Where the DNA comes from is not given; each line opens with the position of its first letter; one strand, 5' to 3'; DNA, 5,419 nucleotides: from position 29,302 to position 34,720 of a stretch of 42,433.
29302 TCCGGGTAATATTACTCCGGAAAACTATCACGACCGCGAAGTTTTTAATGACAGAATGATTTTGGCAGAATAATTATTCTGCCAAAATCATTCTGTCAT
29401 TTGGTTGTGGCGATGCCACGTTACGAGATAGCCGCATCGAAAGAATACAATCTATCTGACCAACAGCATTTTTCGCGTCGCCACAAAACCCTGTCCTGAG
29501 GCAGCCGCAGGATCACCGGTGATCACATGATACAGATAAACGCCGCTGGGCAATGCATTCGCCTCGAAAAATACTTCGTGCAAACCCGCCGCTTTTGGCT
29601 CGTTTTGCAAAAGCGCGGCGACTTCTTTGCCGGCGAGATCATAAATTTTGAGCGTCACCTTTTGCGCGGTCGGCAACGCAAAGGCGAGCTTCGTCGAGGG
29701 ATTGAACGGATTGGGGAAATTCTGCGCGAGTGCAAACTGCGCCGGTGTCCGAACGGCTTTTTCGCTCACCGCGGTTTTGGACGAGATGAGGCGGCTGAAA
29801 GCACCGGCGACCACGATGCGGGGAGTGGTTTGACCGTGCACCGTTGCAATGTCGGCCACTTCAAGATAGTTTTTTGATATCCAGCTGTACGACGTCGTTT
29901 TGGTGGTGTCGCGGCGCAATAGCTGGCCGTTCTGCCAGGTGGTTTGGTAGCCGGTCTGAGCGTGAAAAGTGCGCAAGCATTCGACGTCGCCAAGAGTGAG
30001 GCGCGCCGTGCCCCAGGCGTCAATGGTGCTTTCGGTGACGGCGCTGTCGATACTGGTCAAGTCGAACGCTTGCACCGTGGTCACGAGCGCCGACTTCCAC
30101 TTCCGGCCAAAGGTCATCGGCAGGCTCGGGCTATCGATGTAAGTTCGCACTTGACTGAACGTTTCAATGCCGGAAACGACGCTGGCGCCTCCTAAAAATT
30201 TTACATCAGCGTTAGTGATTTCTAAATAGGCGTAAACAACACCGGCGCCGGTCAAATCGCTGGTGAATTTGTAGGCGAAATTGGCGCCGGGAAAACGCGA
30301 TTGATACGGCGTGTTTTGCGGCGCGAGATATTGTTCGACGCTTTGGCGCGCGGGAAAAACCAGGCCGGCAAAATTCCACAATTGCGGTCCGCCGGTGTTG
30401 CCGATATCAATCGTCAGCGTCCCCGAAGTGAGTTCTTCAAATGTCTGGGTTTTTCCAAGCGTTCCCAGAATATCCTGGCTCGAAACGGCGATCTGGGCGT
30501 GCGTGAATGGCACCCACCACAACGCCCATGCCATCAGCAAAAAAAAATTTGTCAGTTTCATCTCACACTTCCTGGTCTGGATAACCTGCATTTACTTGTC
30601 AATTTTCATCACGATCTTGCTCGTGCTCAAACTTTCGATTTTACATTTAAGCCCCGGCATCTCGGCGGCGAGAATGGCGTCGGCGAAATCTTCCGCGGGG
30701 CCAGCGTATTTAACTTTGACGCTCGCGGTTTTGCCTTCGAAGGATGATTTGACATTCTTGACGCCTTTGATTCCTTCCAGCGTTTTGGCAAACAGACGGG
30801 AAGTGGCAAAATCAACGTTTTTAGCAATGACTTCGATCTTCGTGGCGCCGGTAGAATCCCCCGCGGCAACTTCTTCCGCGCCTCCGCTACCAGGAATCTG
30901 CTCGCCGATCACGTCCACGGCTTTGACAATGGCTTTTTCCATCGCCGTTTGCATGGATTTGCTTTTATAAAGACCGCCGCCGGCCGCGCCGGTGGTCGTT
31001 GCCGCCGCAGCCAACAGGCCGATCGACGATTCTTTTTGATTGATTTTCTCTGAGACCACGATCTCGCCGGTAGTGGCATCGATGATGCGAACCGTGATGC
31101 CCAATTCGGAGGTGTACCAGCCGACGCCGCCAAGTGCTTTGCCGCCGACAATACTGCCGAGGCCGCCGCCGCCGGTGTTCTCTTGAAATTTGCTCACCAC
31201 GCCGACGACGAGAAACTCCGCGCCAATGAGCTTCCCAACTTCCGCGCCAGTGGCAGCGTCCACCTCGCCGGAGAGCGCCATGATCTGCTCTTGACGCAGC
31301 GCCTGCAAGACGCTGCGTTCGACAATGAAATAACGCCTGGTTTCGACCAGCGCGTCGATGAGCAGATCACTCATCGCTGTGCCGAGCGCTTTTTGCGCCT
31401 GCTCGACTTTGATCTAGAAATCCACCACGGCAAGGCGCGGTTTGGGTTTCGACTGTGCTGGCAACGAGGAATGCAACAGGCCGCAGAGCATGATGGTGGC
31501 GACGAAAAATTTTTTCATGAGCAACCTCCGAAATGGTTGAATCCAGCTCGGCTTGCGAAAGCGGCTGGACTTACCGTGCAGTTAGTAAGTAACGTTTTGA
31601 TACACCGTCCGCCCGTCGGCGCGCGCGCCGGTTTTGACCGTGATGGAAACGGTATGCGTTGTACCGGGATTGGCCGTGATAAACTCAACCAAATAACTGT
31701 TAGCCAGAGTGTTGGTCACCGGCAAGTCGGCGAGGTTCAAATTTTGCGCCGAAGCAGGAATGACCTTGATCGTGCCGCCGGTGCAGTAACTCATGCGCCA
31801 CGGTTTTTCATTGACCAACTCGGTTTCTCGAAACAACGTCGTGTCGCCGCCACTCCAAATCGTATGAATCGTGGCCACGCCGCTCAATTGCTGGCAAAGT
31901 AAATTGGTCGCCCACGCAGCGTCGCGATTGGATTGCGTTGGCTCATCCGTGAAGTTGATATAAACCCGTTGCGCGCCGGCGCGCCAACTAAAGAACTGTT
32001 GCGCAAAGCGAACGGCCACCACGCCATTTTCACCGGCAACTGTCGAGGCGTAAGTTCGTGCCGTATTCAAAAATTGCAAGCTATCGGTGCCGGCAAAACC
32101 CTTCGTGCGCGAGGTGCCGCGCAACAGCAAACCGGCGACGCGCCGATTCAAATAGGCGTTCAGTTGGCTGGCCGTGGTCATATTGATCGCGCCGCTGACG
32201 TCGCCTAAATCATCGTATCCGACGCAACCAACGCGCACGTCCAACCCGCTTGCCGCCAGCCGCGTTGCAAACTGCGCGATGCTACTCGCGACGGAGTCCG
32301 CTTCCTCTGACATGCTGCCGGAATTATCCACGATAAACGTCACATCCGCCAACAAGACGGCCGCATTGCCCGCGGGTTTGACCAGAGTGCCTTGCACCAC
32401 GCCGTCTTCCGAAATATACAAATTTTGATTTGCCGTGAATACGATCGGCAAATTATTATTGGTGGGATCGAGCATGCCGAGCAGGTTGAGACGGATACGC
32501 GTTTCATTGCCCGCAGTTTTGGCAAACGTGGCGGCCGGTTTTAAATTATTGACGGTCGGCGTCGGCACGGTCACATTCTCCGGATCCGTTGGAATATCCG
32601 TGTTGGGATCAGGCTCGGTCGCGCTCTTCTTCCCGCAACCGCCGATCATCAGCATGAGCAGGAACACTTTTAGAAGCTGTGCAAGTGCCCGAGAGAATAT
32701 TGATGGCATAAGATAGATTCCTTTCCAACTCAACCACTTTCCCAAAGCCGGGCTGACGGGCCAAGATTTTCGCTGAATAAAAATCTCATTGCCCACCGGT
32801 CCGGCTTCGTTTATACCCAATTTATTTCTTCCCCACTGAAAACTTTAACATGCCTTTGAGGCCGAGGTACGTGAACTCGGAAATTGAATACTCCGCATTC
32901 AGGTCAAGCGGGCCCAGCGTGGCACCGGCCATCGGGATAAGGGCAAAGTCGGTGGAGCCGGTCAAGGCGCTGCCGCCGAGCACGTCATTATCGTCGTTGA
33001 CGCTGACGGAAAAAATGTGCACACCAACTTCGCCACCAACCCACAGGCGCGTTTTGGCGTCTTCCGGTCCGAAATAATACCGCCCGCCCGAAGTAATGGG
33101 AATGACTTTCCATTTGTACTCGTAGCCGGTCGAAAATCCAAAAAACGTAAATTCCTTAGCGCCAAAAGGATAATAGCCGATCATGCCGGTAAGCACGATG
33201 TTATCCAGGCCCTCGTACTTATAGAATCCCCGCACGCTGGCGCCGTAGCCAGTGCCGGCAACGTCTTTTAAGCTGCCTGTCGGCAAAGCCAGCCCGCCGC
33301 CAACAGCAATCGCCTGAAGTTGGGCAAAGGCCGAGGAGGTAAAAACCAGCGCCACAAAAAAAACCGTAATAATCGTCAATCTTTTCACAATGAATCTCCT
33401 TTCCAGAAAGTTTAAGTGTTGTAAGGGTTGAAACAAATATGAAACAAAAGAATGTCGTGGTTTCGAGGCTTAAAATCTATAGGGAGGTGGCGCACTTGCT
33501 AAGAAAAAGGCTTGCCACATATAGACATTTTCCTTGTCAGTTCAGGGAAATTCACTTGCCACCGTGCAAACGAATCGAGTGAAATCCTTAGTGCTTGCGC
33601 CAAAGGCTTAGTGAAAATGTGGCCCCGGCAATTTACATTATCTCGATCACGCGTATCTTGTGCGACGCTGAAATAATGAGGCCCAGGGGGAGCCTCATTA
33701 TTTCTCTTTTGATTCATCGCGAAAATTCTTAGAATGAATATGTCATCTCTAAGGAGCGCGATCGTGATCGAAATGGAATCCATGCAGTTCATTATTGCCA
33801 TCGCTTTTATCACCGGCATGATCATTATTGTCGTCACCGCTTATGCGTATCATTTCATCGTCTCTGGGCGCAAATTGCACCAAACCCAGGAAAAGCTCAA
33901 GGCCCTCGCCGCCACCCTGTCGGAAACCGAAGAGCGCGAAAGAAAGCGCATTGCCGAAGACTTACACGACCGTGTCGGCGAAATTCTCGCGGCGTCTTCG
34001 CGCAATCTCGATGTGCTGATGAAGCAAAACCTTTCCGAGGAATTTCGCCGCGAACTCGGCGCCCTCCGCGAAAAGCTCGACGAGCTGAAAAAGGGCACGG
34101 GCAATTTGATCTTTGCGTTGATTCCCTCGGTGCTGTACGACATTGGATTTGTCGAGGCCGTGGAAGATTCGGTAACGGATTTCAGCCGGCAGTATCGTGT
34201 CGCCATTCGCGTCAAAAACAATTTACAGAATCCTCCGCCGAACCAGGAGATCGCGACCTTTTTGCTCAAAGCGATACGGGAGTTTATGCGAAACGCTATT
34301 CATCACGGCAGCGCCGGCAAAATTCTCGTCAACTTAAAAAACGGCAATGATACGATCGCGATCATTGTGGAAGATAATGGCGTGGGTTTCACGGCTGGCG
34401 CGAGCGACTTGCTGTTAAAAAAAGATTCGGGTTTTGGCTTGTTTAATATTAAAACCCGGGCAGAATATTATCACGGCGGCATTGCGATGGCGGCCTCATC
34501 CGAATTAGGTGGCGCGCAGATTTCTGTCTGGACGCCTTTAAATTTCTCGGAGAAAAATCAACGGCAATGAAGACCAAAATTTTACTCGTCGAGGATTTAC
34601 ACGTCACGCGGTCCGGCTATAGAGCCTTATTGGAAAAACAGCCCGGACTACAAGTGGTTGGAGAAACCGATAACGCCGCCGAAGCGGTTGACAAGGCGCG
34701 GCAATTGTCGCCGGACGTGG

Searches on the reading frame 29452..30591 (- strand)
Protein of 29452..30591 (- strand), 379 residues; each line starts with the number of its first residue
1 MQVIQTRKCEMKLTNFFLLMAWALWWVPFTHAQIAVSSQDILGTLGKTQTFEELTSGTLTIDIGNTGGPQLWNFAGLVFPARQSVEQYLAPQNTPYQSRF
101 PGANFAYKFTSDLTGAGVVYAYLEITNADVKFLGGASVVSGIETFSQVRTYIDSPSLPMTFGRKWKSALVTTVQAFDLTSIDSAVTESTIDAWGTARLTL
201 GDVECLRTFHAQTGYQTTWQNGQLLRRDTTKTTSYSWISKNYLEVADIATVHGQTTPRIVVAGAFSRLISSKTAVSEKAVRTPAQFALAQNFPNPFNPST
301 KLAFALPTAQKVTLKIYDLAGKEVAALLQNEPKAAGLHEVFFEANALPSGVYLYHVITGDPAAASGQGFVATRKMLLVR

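Call 13: search_protein_families(library=pfam, proteins=[window:29452-30591:-], max_evalue=0.001)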
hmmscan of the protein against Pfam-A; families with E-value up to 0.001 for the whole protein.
window:29452-30591:- (379 aa): 1 family
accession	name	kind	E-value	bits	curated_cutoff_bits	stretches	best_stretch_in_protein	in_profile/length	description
PF18962.6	Por_Secre_tail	-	9.3e-07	29.5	27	1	292-360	2-66/75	Secretion system C-terminal sorting domain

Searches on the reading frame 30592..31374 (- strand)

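Call 13: search_protein_families(library=pfam, proteins=[window:30592-31374:-], max_evalue=0.001)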
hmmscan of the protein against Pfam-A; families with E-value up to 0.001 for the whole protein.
window:30592-31374:- (260 aa): 1 family
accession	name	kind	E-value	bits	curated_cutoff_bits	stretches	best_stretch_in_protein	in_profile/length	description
PF03783.19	CsgG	-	2.8e-25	89.3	20.8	1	2-160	41-201/210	Curli production assembly/transport component CsgG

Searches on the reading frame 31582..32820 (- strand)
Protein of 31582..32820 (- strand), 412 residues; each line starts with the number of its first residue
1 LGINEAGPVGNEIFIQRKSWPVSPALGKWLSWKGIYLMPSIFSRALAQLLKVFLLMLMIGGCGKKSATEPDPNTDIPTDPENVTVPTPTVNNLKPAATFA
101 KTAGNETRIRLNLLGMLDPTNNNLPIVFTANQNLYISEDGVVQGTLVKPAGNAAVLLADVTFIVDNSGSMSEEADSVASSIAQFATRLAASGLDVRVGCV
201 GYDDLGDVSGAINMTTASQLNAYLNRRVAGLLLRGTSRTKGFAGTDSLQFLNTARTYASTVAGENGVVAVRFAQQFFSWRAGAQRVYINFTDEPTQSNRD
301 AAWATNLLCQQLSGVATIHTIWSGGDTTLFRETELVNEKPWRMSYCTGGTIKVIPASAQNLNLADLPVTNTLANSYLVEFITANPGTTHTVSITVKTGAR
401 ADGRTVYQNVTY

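Call 13: search_protein_families(library=pfam, proteins=[window:31582-32820:-], max_evalue=0.001)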
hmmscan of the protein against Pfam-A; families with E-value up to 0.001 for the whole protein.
window:31582-32820:- (412 aa): 2 families
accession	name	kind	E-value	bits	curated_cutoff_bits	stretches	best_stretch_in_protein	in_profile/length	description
PF00092.34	VWA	-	1.8e-05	25.4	23.8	1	159-239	1-79/174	von Willebrand factor type A domain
PF13519.12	VWA_2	-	0.00077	20.5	27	0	161-228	2-70/107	von Willebrand factor type A domain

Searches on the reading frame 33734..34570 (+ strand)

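Call 13: search_protein_families(library=pfam, proteins=[window:33734-34570:+], max_evalue=0.001)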
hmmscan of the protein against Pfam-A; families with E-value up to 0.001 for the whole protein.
window:33734-34570:+ (278 aa): 3 families
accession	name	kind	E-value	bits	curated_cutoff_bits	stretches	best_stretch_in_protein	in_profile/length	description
PF02518.31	HATPase_c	-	6.2e-11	43.2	26.4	1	175-269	4-109/111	Histidine kinase-, DNA gyrase B-, and HSP90-like ATPase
PF07730.19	HisKA_3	-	1.2e-06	29.4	24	1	69-131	1-65/68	Histidine kinase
PF13581.12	HATPase_c_2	-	8e-05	23.1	27.4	1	171-241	26-107/127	Histidine kinase-like ATPase domain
